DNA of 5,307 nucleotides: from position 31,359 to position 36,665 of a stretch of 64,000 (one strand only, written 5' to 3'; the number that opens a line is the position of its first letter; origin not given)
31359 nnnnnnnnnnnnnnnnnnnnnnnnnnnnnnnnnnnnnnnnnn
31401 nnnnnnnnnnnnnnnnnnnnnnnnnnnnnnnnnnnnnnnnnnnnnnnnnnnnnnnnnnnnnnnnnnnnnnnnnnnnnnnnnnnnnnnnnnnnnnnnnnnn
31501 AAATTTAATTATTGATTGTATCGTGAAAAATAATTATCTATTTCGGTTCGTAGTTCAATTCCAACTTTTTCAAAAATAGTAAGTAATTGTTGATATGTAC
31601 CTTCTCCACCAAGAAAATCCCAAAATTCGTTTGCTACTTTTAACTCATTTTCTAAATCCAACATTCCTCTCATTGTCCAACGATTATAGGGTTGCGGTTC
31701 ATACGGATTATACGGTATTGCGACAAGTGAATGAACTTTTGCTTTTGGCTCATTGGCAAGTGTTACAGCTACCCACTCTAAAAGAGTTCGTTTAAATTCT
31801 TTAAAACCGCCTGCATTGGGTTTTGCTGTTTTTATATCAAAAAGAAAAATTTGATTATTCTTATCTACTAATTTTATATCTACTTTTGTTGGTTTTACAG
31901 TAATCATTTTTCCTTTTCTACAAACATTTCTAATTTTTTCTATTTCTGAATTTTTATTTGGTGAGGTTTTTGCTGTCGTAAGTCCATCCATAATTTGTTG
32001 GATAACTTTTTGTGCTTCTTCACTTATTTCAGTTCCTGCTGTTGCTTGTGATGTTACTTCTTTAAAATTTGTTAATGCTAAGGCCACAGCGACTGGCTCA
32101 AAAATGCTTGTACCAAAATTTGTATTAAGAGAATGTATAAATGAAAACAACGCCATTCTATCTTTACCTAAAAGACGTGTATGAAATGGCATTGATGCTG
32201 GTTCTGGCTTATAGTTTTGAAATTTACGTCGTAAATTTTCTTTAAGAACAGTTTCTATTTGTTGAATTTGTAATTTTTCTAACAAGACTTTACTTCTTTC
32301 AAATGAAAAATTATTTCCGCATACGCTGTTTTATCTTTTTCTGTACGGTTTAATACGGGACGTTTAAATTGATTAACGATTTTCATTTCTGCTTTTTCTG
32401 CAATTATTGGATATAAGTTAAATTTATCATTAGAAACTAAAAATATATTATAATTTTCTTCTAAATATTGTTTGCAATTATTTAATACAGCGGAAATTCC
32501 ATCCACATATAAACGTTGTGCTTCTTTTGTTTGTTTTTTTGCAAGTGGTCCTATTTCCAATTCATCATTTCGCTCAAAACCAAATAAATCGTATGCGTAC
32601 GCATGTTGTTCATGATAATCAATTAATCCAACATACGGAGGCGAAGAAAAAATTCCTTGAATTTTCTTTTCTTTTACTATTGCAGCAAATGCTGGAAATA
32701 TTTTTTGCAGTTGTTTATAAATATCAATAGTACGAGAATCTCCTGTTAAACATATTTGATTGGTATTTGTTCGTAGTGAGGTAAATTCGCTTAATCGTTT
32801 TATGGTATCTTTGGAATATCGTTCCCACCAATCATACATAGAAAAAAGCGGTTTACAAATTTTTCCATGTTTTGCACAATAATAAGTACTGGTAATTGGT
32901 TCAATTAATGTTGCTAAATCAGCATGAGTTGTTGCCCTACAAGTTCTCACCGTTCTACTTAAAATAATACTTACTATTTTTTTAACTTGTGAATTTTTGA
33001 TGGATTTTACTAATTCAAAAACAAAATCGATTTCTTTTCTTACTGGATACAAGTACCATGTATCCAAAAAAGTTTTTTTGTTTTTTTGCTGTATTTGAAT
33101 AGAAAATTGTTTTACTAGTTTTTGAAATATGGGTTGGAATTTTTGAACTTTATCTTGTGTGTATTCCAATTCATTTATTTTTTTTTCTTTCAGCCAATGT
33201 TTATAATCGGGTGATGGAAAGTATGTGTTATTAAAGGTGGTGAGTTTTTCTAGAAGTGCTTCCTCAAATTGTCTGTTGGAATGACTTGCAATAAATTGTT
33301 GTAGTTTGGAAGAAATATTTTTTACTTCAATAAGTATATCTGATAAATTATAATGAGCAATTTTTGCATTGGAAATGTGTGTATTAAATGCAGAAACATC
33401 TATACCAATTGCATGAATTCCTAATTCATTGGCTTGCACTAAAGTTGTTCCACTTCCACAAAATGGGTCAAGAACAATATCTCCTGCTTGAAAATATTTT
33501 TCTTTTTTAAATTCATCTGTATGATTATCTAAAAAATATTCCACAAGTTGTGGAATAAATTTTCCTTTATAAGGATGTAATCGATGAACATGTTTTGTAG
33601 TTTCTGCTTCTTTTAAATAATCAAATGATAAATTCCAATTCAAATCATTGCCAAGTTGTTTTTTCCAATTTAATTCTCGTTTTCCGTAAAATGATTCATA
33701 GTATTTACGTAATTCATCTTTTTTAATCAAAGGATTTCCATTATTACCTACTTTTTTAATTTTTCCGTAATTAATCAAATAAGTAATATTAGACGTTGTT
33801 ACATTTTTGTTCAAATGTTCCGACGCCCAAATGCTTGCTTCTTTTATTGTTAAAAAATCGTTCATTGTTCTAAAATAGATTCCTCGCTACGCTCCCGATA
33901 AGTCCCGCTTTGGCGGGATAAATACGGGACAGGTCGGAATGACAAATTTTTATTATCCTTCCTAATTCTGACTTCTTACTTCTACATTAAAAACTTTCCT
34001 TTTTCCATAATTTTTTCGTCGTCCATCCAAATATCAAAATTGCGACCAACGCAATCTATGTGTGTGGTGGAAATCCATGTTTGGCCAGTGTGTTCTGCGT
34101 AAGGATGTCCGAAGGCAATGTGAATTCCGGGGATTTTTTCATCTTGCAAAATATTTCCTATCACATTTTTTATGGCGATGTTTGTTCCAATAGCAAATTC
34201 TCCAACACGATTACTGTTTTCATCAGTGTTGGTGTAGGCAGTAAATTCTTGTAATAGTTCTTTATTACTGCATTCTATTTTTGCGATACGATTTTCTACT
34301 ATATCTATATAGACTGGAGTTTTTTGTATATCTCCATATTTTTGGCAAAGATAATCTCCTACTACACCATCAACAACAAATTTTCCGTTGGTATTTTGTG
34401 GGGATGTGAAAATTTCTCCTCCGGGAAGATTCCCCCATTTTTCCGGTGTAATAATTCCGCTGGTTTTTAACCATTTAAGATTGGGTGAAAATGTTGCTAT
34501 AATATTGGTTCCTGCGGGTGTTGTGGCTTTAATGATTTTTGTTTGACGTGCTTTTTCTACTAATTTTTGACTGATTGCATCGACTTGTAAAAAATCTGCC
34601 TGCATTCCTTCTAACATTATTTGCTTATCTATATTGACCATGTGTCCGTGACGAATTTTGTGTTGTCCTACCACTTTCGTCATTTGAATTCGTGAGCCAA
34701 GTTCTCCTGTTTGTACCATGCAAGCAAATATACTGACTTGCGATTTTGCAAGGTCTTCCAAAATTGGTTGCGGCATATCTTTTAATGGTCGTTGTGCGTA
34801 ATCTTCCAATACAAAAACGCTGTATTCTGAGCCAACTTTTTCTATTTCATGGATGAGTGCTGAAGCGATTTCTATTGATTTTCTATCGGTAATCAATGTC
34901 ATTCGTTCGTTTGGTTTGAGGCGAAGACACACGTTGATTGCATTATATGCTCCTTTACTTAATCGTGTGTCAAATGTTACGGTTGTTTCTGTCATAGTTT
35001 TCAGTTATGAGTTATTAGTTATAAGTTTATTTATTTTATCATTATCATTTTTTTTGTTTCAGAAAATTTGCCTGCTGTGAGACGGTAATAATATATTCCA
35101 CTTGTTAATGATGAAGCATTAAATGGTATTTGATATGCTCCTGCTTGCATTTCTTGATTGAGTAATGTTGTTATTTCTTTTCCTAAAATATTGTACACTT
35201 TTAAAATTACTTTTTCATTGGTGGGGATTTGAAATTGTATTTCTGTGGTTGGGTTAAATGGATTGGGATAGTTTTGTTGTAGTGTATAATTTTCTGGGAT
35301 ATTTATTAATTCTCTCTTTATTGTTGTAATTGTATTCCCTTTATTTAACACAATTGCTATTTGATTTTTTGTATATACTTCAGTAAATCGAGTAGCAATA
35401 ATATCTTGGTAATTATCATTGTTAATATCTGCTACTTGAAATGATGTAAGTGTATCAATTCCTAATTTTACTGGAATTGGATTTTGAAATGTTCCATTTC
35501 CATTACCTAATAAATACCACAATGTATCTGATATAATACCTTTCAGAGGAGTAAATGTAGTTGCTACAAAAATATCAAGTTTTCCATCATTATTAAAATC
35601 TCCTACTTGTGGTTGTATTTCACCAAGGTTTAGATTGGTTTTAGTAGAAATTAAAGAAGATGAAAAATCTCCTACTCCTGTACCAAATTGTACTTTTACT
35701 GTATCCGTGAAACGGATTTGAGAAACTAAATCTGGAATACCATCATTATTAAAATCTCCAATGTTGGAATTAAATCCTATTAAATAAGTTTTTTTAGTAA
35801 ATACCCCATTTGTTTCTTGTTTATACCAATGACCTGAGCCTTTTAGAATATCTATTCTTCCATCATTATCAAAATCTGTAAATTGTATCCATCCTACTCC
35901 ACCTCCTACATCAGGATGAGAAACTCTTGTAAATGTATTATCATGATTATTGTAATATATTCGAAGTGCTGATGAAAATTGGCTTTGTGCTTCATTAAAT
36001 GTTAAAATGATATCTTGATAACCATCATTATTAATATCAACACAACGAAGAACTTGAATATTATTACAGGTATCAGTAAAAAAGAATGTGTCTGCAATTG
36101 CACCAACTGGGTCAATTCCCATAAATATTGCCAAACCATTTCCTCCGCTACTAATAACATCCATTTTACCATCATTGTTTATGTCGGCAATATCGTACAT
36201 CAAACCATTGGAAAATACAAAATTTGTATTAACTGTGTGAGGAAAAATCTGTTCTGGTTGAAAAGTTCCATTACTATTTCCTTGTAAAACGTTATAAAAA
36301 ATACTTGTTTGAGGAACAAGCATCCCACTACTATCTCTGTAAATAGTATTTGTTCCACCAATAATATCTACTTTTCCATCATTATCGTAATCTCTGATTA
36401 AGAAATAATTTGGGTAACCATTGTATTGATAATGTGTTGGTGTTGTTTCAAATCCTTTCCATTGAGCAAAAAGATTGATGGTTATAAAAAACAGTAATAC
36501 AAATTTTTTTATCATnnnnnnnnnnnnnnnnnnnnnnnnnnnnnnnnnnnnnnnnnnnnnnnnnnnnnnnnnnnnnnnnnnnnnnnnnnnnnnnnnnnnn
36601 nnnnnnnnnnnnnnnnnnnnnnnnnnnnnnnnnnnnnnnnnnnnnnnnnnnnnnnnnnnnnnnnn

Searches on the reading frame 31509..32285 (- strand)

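Call 66: search_protein_families(library=pfam, max_evalue=1e-8, proteins=[window:31509-32285:-])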
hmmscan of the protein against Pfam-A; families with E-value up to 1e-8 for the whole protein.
window:31509-32285:- (258 aa): 1 family
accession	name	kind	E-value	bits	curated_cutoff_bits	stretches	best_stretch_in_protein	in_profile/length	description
PF09520.16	RE_TdeIII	-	1.4e-95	320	27.2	1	6-242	4-242/242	Type II restriction endonuclease, TdeIII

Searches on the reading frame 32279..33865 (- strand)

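Call 66: search_protein_families(library=pfam, max_evalue=1e-8, proteins=[window:32279-33865:-])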
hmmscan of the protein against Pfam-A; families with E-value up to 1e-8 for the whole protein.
window:32279-33865:- (528 aa): 1 family
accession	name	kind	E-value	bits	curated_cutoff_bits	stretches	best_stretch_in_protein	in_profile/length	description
PF01555.25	N6_N4_Mtase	-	1.8e-15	57.9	26.7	1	68-159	133-213/221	DNA methylase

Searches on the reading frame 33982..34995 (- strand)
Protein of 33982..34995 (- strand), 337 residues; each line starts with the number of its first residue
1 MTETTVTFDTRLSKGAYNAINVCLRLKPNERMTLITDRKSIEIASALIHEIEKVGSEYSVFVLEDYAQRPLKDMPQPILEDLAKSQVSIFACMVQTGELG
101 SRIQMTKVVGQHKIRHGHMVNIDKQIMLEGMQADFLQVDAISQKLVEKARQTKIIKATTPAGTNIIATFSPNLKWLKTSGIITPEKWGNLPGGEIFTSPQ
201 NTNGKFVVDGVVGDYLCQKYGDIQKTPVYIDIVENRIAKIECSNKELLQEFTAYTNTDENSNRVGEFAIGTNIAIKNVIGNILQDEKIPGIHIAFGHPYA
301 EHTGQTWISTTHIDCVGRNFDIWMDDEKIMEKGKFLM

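Call 66: search_protein_families(library=pfam, max_evalue=1e-8, proteins=[window:33982-34995:-])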
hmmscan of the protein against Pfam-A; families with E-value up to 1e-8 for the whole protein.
window:33982-34995:- (337 aa): 1 family
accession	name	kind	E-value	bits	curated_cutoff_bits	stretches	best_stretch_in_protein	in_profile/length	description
PF02073.20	Peptidase_M29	-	9.3e-16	58.1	27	1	150-319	202-371/406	Thermophilic metalloprotease (M29)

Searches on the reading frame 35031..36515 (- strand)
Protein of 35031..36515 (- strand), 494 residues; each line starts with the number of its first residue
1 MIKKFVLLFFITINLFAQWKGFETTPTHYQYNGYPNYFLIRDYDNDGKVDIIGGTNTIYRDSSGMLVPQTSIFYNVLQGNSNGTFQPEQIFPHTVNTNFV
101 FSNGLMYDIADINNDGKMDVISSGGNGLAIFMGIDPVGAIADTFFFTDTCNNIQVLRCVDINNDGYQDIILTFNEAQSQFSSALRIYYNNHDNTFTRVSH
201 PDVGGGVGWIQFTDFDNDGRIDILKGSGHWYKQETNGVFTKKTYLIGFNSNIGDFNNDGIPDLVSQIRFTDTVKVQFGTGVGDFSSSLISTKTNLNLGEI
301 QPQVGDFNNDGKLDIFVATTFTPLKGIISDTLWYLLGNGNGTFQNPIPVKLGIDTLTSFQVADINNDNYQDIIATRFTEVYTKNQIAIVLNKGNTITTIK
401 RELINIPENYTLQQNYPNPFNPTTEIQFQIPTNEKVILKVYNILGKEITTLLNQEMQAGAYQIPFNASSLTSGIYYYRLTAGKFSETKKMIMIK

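Call 66: search_protein_families(library=pfam, max_evalue=1e-8, proteins=[window:35031-36515:-])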
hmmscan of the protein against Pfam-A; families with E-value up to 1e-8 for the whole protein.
window:35031-36515:- (494 aa): 3 families
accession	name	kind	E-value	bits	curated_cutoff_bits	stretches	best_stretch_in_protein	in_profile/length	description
PF13517.12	FG-GAP_3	-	2.8e-35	121.2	26.9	2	160-224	1-60/61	FG-GAP-like repeat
PF01839.29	FG-GAP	-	2.3e-19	69.3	22.1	0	304-320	7-23/37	FG-GAP repeat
PF18962.6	Por_Secre_tail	-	2.5e-11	44.1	27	1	416-491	2-74/75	Secretion system C-terminal sorting domain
